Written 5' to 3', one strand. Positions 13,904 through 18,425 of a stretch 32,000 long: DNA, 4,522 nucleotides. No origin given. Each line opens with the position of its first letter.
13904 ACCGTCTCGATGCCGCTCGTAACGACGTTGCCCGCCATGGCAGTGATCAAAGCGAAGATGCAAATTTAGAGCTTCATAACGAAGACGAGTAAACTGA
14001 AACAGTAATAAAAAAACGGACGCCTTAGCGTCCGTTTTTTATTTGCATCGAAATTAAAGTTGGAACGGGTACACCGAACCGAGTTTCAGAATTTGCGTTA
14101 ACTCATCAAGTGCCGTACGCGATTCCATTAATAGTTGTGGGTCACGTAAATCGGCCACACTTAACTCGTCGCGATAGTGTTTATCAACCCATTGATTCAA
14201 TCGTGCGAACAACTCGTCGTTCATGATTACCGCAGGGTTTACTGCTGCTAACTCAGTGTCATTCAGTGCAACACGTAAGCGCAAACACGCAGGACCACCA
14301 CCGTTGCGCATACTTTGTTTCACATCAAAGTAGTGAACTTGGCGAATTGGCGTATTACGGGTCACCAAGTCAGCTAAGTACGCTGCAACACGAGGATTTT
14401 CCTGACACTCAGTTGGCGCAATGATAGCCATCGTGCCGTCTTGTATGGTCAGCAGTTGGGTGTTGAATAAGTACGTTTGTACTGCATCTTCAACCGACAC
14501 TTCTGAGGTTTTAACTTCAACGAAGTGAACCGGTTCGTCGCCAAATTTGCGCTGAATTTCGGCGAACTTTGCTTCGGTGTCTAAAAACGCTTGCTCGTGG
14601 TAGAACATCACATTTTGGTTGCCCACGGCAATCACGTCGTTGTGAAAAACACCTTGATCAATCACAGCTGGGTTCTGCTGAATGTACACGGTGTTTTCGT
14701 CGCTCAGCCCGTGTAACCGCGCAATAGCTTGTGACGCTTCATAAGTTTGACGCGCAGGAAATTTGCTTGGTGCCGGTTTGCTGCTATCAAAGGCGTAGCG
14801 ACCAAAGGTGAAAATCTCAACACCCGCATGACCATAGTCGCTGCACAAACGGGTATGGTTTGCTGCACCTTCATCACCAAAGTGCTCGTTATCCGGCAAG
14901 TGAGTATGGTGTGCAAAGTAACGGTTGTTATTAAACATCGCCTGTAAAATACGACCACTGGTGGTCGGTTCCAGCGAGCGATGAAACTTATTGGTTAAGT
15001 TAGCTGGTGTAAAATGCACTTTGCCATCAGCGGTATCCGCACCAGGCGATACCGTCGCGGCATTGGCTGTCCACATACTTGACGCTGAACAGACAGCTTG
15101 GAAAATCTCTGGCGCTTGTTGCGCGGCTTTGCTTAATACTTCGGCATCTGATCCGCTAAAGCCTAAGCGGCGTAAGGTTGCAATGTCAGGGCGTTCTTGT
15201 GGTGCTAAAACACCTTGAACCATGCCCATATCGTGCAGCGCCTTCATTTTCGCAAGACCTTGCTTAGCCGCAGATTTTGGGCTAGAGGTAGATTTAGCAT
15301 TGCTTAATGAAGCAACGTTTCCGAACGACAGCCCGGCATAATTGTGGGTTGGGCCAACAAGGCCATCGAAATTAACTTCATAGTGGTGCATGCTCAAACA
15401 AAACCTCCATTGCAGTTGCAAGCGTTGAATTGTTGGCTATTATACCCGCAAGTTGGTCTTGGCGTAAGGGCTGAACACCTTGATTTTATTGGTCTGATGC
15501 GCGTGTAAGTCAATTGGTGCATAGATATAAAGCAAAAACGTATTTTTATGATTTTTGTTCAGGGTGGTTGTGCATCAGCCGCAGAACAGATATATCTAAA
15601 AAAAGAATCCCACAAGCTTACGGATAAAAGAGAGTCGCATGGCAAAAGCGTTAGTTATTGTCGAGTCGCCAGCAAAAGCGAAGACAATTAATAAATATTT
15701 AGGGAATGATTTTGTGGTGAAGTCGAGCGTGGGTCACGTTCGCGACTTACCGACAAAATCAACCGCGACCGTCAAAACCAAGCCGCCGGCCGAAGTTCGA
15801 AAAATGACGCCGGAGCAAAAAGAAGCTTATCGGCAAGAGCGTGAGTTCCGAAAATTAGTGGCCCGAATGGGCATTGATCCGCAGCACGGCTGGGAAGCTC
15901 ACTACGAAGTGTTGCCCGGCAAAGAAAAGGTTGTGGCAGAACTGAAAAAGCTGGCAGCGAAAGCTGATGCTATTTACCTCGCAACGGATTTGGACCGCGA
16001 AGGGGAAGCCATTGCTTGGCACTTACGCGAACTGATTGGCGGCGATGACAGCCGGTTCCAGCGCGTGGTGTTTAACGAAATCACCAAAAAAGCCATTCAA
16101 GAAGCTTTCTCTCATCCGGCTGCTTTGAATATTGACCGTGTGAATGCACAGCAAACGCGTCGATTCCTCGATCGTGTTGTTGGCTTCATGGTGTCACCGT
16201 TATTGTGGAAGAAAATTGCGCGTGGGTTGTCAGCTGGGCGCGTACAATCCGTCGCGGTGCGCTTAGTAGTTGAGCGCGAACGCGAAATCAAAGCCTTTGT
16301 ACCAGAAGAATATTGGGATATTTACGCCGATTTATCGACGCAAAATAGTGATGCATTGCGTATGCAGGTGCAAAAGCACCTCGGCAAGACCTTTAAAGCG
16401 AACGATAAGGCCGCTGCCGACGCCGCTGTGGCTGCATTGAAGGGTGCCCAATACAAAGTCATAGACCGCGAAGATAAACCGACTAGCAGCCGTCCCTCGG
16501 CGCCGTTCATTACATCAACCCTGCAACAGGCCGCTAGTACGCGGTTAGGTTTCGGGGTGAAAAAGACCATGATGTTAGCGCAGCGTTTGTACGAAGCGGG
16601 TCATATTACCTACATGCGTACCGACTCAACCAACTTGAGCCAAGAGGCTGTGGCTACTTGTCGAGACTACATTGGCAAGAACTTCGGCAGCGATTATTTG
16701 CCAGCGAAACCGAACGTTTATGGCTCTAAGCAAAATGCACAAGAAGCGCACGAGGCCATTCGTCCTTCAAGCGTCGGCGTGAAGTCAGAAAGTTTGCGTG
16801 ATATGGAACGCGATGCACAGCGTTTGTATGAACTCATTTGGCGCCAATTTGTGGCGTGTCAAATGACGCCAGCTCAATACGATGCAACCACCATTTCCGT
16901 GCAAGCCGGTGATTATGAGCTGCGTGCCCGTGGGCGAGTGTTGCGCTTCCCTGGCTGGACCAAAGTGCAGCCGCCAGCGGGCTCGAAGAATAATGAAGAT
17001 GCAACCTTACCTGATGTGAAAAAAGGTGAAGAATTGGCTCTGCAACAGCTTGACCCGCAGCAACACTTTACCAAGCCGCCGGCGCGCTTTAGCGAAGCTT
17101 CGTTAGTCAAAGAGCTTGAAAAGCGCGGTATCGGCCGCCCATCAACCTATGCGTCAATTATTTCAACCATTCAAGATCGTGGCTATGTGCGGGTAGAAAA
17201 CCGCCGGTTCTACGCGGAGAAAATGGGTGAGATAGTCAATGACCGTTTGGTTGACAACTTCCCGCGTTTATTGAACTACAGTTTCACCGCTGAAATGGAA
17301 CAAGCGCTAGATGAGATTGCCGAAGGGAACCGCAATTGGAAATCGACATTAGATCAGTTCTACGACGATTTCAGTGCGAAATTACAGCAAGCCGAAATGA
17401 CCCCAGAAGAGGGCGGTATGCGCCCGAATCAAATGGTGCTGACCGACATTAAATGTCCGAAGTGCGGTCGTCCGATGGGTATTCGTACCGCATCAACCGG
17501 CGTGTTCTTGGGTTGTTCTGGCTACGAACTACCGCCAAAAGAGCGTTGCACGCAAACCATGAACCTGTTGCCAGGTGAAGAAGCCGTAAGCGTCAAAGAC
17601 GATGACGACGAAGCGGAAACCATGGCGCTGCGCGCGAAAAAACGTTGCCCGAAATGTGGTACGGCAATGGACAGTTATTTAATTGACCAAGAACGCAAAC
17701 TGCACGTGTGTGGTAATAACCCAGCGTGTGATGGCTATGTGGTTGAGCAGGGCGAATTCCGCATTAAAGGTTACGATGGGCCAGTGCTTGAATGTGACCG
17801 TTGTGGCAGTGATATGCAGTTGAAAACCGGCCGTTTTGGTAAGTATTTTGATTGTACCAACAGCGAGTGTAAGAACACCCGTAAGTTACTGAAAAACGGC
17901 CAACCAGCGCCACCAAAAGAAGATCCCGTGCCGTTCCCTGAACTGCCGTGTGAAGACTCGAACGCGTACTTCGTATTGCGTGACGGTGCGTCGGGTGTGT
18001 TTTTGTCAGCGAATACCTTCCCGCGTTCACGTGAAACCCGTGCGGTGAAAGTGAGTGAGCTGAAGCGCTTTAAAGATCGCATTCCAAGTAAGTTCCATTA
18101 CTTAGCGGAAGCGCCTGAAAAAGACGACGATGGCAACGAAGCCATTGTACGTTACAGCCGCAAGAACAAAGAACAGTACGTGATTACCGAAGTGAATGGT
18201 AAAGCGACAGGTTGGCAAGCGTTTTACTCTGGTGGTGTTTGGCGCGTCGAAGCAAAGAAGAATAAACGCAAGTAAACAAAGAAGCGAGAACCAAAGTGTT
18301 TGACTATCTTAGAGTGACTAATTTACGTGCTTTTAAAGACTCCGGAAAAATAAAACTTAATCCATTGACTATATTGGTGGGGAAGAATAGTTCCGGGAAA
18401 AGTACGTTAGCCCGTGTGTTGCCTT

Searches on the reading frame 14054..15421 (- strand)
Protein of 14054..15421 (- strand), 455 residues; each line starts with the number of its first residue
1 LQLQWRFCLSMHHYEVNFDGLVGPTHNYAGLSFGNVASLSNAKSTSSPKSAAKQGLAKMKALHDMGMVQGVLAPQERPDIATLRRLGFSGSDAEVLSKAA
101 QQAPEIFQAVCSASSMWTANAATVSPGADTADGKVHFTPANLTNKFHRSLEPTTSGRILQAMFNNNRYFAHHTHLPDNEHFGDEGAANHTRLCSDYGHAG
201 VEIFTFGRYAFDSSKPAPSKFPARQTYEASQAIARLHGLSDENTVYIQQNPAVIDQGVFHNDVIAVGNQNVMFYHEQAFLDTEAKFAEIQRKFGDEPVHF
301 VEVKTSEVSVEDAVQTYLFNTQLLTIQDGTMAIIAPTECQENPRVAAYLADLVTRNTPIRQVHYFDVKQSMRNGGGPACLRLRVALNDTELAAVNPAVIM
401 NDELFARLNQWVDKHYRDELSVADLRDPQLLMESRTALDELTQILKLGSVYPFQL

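Call 5: search_protein_families(library=pfam, proteins=[window:14054-15421:-], max_evalue=1)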
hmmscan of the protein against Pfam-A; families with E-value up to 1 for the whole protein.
window:14054-15421:- (455 aa): 2 families
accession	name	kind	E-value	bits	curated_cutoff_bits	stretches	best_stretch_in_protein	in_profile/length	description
PF04996.17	AstB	-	8.8e-227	753.5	27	1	13-454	2-443/443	Succinylarginine dihydrolase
PF18396.7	TBK1_ULD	-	0.31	11.4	31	0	244-302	16-76/88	TANK binding kinase 1 ubiquitin-like domain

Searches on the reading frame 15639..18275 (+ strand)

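Call 5: search_protein_families(library=pfam, proteins=[window:15639-18275:+], max_evalue=1)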
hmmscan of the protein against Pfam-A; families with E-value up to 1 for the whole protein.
window:15639-18275:+ (878 aa): 21 families
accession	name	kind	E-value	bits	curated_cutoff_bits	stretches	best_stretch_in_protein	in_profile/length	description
PF01131.25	Topoisom_bac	-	8.7e-131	437.1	35.1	1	163-571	2-410/411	DNA topoisomerase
PF08272.16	Zn_Ribbon_Topo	-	9.3e-29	99.3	25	2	832-871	1-40/41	Topoisomerase I zinc-ribbon-like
PF21372.3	Zn_ribbon_bTOP1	-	9.4e-28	96.2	27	1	659-703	1-45/45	Topoisomerase I, zinc finger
PF01751.28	Toprim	-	4.3e-21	75.3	23.1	1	5-148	2-96/96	Toprim domain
PF01396.24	Zn_ribbon_Top1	-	8e-17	61.2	32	2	718-753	3-39/39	Topoisomerase DNA binding C4 zinc finger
PF13408.12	Zn_ribbon_recom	-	1.6e-05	25.6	25.3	1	604-640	6-42/58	Recombinase zinc beta ribbon domain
PF25208.1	DUF7838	-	0.0086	16.4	28.5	0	603-625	6-29/55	Domain of unknown function (DUF7838)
PF13248.11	Zn_ribbon_3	-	0.03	14.3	27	0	667-675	2-10/26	zinc-ribbon domain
PF13453.11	Zn_ribbon_TFIIB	-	0.059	13.2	22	1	669-707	1-35/41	Transcription factor zinc-finger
PF13240.11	Zn_Ribbon_1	-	0.091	13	25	0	669-676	15-22/23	zinc-ribbon domain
PF12760.12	Zn_ribbon_IS1595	-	0.094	13.1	25.4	1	667-692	18-41/46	Transposase zinc-ribbon domain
PF24460.1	DUF7575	-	0.1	12.4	28.5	0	667-679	3-15/28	Domain of unknown function (DUF7575)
PF05823.17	Gp-FAR-1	-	0.14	13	29.2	1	217-260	3-44/149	Nematode fatty acid retinoid binding protein (Gp-FAR-1)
PF13662.12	Toprim_4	-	0.14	12.9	25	0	84-131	19-72/85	Toprim domain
PF09664.16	DUF2399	-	0.14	12.4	23.4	1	99-145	57-103/152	Protein of unknown function C-terminus (DUF2399)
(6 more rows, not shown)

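Call 6: search_protein_families(library=padloc, proteins=[window:15639-18275:+], max_evalue=0.1)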
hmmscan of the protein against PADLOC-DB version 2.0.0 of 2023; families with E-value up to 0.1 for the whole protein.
window:15639-18275:+ (878 aa): 1 family
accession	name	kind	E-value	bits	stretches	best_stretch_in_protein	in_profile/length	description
PDLC02865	DpdF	-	3e-19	66.1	1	108-419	118-453/1499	DpdF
